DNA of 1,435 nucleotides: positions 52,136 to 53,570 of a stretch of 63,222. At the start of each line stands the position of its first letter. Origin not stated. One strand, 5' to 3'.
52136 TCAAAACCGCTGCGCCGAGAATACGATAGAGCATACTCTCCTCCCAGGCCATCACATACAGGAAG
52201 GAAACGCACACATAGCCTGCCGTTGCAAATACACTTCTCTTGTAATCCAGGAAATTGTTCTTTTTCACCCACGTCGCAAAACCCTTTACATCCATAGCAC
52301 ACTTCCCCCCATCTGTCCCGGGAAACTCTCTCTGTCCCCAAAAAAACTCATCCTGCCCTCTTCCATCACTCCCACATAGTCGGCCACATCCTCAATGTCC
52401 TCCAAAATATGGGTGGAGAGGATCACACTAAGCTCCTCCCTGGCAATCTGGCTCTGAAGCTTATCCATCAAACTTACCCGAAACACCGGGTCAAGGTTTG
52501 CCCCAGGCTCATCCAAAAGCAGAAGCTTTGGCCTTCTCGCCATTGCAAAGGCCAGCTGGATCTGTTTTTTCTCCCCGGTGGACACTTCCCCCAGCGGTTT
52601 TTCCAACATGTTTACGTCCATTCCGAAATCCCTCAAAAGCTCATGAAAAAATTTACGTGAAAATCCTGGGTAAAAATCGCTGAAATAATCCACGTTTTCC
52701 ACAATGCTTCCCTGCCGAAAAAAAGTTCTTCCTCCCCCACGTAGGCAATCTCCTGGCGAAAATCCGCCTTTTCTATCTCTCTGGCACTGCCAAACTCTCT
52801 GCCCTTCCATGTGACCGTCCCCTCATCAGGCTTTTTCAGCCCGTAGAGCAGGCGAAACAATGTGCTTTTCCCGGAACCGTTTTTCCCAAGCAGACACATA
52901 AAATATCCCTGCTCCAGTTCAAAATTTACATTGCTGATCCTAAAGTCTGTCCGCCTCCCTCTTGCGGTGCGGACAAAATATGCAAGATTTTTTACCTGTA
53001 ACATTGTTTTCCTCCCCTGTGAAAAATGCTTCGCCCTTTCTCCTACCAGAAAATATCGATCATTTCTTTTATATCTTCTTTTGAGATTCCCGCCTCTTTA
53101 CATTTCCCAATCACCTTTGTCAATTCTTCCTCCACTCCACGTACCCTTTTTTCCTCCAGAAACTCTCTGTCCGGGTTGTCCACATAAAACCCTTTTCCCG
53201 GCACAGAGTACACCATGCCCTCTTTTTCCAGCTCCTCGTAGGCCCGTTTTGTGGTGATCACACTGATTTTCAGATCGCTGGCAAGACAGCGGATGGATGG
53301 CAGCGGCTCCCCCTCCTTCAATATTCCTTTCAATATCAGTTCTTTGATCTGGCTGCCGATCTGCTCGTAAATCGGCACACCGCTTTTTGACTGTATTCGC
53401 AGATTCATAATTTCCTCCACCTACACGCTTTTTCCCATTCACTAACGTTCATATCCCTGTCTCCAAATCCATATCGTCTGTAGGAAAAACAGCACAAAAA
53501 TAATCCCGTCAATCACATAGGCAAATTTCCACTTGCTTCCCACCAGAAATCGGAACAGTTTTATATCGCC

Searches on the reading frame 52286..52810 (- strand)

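Call 74: search_protein_families(library=pfam, proteins=[window:52286-52810:-], max_evalue=0.001)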
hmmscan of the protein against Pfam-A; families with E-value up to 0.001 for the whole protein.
window:52286-52810:- (174 aa): 2 families
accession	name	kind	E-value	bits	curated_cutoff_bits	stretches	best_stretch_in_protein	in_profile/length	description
PF13304.12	AAA_21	-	3.5e-07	31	27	1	72-135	234-299/304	AAA domain, putative AbiEii toxin, Type IV TA system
PF00005.33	ABC_tran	-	8.1e-07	30.2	25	1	55-102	85-135/137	ABC transporter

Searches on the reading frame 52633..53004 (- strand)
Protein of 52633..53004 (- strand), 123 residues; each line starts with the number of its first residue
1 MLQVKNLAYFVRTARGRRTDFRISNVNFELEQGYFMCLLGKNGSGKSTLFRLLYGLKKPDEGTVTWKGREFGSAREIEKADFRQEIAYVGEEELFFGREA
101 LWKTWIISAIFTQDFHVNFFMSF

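Call 74: search_protein_families(library=pfam, proteins=[window:52633-53004:-], max_evalue=0.001)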
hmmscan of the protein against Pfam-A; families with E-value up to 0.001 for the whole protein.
window:52633-53004:- (123 aa): 3 families
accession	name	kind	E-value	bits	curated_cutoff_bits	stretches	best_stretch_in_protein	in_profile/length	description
PF00005.33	ABC_tran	-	1.5e-17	64.9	25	1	24-102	2-77/137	ABC transporter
PF13304.12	AAA_21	-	4.1e-05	24.2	27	1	35-67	1-43/304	AAA domain, putative AbiEii toxin, Type IV TA system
PF13175.12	AAA_15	-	0.00042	20.5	32.1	1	29-60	20-50/374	AAA ATPase domain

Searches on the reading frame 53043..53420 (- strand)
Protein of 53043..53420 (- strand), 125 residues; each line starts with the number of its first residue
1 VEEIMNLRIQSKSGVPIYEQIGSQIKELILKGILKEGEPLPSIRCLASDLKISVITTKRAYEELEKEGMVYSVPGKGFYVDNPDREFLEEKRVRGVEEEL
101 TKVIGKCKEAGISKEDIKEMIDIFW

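Call 42: find_encoding_contigs(protein=window:53043-53420:-, flank=10000, max_places=8)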
Protein window:53043-53420:- (125 aa): no gene with exactly this product is on record in the collection.

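Call 74: search_protein_families(library=pfam, proteins=[window:53043-53420:-], max_evalue=0.001)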
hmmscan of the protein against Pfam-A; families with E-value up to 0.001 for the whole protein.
window:53043-53420:- (125 aa): 3 families
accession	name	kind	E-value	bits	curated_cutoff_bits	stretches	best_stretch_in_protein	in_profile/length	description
PF00392.27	GntR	-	2.9e-15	56.1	27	1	18-80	2-64/64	Bacterial regulatory proteins, gntR family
PF13730.12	HTH_36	-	0.00025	21.2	25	0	36-68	21-53/55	Helix-turn-helix domain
PF14502.12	HTH_41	-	0.00059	19.7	25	1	35-71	1-37/48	Helix-turn-helix domain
